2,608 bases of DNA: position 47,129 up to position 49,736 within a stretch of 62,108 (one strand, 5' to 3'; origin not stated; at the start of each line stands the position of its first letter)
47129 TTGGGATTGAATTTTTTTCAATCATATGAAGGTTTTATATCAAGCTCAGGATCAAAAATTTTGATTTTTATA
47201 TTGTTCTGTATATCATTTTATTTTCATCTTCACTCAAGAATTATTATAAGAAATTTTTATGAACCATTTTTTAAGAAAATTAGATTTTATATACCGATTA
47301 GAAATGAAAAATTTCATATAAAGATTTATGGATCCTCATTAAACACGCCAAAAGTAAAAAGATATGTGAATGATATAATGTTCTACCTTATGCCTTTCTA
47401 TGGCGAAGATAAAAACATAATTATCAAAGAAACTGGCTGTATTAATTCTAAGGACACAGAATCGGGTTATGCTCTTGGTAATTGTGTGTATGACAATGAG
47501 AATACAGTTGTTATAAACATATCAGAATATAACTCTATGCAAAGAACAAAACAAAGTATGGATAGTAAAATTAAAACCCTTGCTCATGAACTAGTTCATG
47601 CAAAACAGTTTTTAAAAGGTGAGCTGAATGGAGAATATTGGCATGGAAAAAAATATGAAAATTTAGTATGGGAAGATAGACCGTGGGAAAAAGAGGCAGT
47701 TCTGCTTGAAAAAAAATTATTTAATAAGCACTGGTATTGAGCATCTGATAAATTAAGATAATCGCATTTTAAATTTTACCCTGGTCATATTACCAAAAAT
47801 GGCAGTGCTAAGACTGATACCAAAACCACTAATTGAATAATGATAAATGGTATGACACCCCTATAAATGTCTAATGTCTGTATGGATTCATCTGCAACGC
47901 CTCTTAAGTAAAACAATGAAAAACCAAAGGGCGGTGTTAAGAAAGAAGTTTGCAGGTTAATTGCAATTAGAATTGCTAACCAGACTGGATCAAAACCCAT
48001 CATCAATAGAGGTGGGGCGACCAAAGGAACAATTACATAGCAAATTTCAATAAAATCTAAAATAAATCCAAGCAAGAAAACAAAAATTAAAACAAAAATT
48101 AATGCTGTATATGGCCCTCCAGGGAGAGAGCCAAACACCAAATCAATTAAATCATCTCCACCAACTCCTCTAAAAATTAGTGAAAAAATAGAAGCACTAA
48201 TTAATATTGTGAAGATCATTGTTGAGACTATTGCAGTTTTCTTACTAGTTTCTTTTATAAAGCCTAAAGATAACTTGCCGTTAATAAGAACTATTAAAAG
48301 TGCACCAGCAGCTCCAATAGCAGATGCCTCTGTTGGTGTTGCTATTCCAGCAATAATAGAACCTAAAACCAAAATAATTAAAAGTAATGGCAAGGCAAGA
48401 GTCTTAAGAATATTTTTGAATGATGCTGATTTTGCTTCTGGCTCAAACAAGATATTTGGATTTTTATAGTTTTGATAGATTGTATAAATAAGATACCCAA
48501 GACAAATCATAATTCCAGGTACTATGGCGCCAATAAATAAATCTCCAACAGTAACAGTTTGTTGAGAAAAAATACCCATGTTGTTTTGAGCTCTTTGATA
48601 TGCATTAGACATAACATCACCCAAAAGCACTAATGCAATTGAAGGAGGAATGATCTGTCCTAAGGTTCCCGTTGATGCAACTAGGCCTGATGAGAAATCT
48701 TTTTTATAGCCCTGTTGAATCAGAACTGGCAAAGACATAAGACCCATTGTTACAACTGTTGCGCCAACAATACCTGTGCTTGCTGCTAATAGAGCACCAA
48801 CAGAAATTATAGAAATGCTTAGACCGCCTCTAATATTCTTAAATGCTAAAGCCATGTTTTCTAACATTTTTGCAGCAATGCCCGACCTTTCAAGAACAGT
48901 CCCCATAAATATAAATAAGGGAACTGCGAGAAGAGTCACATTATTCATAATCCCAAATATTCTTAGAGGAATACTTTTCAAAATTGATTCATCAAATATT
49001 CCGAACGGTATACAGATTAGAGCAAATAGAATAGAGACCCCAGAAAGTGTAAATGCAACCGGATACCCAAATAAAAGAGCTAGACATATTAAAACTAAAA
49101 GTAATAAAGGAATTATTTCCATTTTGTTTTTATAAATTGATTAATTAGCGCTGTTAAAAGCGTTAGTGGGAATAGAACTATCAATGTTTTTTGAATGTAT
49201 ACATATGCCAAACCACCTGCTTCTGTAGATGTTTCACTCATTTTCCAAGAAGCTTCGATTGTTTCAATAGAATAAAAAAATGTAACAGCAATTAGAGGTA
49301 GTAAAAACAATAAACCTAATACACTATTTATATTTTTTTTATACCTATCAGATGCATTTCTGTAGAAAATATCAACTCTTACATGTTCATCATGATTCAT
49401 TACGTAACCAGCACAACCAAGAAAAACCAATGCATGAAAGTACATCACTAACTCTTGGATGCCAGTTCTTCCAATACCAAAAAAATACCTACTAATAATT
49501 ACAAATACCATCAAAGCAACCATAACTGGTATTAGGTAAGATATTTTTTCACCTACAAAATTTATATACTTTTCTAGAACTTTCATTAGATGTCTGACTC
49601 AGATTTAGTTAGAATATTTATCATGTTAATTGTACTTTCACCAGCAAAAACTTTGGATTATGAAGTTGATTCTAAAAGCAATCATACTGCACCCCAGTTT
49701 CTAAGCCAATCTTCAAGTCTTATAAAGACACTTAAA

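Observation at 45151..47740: One N-terminal 4-TM module fused to two different enzymatic heads in adjacent overlapping genes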

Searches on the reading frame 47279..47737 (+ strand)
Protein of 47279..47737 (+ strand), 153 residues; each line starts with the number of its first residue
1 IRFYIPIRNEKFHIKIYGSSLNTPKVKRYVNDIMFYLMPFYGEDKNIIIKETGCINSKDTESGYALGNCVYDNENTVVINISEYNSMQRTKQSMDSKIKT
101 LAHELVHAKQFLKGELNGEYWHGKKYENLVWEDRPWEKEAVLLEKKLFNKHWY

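Call 92: search_dna_similar(query=window:47279-47737:+, collection=phages, mode=protein, max_evalue=0.01, max_rows=25)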
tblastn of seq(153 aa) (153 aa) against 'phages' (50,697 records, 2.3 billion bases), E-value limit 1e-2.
Records with a match: 6; places in all: 6; records where one place covers at least 80% of the query: 0.
Best place of each record, by identity: <60% 6.
By first word of the organism name: Sinorhizobium 2; Caulobacter 2; Phage 1; Synechococcus 1.
By host as written in the record: Sinorhizobium meliloti 2; Caulobacter crescentus CB15 2; - 1; Synechococcus sp. WH 7803 1.
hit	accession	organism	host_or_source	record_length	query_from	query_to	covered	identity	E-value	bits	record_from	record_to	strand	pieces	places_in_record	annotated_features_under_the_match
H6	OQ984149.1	Phage C48C1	-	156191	66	148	54%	33.0%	2e-4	46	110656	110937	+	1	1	hypothetical protein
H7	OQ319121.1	Synechococcus phage S-BM3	Synechococcus sp. WH 7803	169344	96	147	34%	45.6%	6e-3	42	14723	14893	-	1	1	WLM protease domain protein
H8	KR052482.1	Sinorhizobium phage phiN3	Sinorhizobium meliloti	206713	87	151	42%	36.4%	8e-3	41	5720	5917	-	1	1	hypothetical protein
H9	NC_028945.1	Sinorhizobium phage phiN3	Sinorhizobium meliloti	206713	87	151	42%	36.4%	8e-3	41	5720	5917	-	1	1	hypothetical protein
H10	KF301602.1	Caulobacter phage Cr30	Caulobacter crescentus CB15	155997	95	148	35%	43.8%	4e-4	45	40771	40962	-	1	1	hypothetical protein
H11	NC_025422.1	Caulobacter phage Cr30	Caulobacter crescentus CB15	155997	95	148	35%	43.8%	4e-4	45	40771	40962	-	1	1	hypothetical protein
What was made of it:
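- Closest known: WLM / SprT-like / Peptidase_M91 minimal zincins. Same: The phage relative is annotated as a WLM protease (call 92).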

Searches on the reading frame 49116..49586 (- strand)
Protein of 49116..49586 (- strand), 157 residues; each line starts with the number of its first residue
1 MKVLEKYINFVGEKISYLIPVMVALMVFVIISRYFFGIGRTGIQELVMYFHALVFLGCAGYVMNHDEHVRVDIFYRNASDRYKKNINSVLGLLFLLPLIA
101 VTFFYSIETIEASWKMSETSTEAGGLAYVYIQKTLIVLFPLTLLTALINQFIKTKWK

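Call 65: search_protein_families(library=pfam, proteins=[window:49116-49586:-], max_evalue=0.00001)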
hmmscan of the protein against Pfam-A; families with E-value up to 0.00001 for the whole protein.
window:49116-49586:- (157 aa): 1 family
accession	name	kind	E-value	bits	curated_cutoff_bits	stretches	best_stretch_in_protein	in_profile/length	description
PF04290.18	DctQ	-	6.8e-13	49.1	28.3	1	22-148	1-124/132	Tripartite ATP-independent periplasmic transporters, DctQ component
